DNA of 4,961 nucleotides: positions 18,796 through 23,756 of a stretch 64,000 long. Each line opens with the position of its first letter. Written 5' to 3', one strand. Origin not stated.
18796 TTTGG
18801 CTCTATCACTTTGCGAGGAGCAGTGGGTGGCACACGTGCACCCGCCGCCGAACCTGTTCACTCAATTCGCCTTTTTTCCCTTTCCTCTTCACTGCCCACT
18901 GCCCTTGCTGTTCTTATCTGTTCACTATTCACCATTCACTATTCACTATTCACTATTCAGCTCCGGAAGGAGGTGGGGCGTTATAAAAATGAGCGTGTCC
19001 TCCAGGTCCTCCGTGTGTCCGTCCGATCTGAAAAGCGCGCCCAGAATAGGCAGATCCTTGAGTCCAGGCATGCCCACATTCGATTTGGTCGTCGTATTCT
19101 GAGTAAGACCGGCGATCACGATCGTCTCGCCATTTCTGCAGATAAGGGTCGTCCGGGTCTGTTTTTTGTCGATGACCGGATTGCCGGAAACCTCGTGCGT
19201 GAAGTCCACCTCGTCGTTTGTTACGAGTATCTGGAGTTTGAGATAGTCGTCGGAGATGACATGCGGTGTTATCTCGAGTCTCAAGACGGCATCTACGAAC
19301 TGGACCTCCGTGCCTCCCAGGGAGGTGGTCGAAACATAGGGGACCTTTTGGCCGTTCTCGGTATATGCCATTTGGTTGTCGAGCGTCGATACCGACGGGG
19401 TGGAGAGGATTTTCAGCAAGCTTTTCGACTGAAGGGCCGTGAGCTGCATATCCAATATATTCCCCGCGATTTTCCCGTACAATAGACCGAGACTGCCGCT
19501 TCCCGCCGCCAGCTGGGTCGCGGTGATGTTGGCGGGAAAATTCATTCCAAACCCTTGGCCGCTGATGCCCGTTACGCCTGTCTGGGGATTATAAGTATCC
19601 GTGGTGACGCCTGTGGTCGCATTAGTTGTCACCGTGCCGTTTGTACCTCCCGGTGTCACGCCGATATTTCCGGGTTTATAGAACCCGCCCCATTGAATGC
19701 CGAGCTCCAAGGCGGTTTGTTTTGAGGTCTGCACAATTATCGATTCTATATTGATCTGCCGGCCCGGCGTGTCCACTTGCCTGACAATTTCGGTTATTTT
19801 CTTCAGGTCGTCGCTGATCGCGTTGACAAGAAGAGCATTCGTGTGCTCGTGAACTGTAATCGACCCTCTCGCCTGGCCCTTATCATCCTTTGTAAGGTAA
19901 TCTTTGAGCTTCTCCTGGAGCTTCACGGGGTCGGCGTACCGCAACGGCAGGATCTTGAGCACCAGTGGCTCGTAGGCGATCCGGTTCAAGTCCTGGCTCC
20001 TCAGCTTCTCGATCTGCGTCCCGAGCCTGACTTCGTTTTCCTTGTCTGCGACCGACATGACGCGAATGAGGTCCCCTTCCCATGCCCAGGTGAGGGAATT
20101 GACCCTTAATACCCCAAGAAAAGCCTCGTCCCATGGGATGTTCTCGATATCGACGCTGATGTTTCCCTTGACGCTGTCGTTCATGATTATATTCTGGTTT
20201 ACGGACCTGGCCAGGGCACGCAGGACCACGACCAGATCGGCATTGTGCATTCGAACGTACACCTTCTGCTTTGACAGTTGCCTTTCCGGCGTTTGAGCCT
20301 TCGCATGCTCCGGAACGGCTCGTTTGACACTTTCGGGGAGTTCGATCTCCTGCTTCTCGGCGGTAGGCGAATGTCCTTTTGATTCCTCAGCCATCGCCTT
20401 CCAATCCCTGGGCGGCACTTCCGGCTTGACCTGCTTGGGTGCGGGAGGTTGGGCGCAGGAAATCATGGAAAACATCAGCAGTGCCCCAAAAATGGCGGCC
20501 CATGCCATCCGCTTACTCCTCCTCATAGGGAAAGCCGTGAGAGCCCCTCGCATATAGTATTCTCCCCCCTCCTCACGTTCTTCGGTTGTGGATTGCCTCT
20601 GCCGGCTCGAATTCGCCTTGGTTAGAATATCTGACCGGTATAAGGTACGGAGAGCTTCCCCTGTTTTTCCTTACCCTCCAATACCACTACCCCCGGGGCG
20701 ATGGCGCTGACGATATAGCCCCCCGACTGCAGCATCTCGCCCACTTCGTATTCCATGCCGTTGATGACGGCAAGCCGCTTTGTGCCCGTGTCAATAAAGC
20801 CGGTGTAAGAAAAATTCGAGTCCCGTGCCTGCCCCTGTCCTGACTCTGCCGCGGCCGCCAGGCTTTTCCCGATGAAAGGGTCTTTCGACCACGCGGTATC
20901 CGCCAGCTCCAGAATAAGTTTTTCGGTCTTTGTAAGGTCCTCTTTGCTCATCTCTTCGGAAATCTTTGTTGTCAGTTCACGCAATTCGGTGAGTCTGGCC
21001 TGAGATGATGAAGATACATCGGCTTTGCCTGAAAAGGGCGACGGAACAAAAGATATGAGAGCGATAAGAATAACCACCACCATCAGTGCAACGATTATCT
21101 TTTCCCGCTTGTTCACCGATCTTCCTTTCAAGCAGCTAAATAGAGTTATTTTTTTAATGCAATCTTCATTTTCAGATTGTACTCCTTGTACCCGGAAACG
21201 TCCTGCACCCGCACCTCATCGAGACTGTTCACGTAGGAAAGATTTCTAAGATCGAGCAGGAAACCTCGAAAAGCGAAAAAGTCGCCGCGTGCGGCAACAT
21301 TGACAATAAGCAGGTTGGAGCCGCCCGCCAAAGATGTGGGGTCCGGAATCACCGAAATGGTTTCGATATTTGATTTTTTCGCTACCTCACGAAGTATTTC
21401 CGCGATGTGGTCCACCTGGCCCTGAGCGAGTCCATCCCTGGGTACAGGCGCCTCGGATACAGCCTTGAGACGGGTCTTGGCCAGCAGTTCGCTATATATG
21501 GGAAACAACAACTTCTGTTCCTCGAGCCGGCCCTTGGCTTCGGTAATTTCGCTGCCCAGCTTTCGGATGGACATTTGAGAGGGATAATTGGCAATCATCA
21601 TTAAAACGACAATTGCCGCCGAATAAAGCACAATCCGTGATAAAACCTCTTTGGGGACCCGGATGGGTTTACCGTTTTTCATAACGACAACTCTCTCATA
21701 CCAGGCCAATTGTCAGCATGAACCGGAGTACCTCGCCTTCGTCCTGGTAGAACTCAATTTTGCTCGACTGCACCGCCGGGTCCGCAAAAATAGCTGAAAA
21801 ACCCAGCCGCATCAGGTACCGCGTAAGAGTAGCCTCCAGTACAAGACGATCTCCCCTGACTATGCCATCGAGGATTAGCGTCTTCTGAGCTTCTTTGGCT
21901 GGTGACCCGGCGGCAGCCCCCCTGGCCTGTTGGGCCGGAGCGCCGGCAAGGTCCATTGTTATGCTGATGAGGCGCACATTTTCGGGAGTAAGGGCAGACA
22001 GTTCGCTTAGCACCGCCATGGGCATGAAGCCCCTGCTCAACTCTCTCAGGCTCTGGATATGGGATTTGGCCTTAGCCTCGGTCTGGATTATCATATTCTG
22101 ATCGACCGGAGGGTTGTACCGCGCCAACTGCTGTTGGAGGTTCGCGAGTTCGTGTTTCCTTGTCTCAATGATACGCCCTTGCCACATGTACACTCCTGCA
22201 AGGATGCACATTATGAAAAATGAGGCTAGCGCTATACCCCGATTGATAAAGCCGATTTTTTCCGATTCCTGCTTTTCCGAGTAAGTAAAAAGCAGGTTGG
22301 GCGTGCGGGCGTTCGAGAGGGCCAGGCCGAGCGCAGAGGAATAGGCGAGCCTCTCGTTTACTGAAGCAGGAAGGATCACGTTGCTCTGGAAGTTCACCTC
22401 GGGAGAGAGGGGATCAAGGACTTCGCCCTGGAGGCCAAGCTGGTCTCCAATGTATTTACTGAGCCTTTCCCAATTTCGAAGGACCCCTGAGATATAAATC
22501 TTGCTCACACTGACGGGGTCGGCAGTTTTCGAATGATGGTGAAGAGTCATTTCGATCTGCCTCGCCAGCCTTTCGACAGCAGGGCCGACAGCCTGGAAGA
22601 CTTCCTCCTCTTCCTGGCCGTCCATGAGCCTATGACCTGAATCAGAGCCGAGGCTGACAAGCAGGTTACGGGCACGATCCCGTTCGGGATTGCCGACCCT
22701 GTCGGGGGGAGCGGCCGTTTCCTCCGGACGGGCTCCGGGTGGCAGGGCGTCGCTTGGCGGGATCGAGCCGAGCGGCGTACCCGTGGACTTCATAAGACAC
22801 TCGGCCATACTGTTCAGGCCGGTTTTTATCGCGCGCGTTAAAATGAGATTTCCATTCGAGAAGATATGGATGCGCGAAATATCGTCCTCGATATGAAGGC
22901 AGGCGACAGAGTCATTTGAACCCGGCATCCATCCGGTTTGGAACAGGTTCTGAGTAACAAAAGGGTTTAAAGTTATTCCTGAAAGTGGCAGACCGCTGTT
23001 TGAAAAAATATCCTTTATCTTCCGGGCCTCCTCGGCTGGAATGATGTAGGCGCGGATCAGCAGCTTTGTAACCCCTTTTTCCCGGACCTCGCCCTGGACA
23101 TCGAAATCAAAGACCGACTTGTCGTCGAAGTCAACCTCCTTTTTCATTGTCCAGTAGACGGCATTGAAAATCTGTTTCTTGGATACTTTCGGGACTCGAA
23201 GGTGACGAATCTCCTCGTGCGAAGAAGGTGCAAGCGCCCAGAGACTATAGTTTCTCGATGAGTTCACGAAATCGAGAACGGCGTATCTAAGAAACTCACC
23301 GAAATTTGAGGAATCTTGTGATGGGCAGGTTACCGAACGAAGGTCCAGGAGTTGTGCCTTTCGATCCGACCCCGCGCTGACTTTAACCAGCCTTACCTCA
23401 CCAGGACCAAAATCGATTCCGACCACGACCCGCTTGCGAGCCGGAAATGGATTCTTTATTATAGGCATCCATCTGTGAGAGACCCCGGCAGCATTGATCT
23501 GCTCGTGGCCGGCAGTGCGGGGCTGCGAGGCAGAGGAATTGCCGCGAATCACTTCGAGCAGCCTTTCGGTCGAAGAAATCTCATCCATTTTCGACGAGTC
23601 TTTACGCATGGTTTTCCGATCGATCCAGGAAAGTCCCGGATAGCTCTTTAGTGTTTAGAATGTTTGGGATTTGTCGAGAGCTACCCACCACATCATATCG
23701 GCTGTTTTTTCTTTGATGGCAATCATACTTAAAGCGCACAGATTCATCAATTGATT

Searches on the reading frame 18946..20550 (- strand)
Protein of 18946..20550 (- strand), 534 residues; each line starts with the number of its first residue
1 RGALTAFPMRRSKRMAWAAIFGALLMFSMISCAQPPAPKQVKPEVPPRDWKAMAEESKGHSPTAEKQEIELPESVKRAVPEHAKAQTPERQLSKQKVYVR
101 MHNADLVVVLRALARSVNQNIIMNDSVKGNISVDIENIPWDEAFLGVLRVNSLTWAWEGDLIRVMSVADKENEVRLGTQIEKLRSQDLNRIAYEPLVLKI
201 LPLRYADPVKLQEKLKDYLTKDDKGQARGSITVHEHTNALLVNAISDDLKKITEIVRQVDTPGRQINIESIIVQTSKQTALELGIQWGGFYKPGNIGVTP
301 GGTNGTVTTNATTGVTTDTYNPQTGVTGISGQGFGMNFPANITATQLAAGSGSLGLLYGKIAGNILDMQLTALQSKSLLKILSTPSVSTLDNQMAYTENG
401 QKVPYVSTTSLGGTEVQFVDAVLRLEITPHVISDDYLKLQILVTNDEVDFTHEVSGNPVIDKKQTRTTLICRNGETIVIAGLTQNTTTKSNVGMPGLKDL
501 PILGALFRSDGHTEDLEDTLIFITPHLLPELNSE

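Call 10: search_protein_families(library=pfam, proteins=[window:18946-20550:-], max_evalue=0.01)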
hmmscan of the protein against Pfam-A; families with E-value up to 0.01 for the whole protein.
window:18946-20550:- (534 aa): 4 families
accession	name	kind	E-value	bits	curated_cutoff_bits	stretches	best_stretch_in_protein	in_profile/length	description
PF00263.26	Secretin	-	7.3e-43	146.5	27.5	1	372-528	1-168/169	Bacterial type II and III secretion system protein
PF03958.22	Secretin_N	-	7e-11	42.6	28.2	1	199-265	2-69/69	Bacterial type II/III secretion system short domain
PF21305.2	type_II_gspD_N0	-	1.7e-05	25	27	1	101-164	3-71/71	GspD-like, N0 domain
PF07660.19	STN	-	0.0051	17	28.4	0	120-155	2-40/52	Secretin and TonB N terminus short domain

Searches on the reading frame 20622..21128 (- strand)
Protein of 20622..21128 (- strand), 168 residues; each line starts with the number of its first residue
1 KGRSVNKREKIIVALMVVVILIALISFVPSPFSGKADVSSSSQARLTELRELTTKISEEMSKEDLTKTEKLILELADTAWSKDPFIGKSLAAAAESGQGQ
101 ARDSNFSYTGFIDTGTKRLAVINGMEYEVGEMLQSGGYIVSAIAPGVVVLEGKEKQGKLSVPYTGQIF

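Call 10: search_protein_families(library=pfam, proteins=[window:20622-21128:-], max_evalue=0.01)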
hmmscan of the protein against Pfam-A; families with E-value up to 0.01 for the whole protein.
window:20622-21128:- (168 aa): 1 family
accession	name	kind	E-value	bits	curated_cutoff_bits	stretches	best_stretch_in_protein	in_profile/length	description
PF16537.11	T2SSB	-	0.003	17.6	28.4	1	114-156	14-55/60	Type II secretion system protein B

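Call 14: search_protein_families(library=ncbifam, proteins=[window:20622-21128:-], max_evalue=0.01)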
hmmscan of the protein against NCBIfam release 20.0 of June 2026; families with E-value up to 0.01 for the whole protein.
window:20622-21128:- (168 aa): 1 family
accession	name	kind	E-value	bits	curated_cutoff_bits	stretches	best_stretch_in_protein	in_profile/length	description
TIGR02500.1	type_III_yscD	equivalog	0.0018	17.3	86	1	92-154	344-406/413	type III secretion system inner membrane ring subunit SctD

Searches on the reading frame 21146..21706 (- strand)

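Call 10: search_protein_families(library=pfam, proteins=[window:21146-21706:-], max_evalue=0.01)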
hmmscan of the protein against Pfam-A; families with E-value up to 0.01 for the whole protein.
window:21146-21706:- (186 aa): 0 families

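Call 14: search_protein_families(library=ncbifam, proteins=[window:21146-21706:-], max_evalue=0.01)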
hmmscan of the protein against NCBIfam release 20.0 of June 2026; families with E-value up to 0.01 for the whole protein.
window:21146-21706:- (186 aa): 1 family
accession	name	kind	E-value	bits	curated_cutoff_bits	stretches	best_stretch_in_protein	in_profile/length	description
NF040576.1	T2SS_GspM_XpsM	equivalog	0.0015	18.2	60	1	26-155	6-138/180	type II secretion system protein GspM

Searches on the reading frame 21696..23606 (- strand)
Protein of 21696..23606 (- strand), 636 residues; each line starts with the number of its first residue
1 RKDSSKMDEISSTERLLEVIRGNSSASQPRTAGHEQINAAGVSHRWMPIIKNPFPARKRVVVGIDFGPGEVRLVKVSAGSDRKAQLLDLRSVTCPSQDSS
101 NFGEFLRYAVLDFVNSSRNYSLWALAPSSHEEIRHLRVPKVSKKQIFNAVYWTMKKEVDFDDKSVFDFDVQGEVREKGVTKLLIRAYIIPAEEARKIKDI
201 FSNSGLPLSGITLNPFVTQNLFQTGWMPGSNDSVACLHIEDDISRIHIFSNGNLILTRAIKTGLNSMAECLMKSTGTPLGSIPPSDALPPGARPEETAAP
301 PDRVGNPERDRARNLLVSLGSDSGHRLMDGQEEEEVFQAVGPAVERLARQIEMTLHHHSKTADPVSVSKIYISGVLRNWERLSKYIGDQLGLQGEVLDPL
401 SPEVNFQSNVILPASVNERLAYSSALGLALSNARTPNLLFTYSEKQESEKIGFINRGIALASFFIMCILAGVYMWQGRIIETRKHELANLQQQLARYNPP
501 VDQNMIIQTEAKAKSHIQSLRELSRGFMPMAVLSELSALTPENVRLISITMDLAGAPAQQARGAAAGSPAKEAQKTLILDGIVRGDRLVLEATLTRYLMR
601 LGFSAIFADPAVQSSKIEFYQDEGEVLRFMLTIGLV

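Call 10: search_protein_families(library=pfam, proteins=[window:21696-23606:-], max_evalue=0.01)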
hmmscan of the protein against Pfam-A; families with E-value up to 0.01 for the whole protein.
window:21696-23606:- (636 aa): 1 family
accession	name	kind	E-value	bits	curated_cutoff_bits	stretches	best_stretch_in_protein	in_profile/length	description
PF11104.14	PilM_2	-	9.1e-07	28.5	27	1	340-431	248-338/340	Type IV pilus assembly protein PilM;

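Call 14: search_protein_families(library=ncbifam, proteins=[window:21696-23606:-], max_evalue=0.01)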
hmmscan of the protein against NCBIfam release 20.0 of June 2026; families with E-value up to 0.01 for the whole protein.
window:21696-23606:- (636 aa): 2 families
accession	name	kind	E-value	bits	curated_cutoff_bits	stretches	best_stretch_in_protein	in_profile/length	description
TIGR01175.1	pilM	subfamily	1.8e-13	50.2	133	1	58-431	2-346/348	type IV pilus assembly protein PilM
NF045709.1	Amuc_1101_fam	equivalog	0.0066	15.3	650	0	308-504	228-426/608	Amuc_1101 family PilM-like pilus complex protein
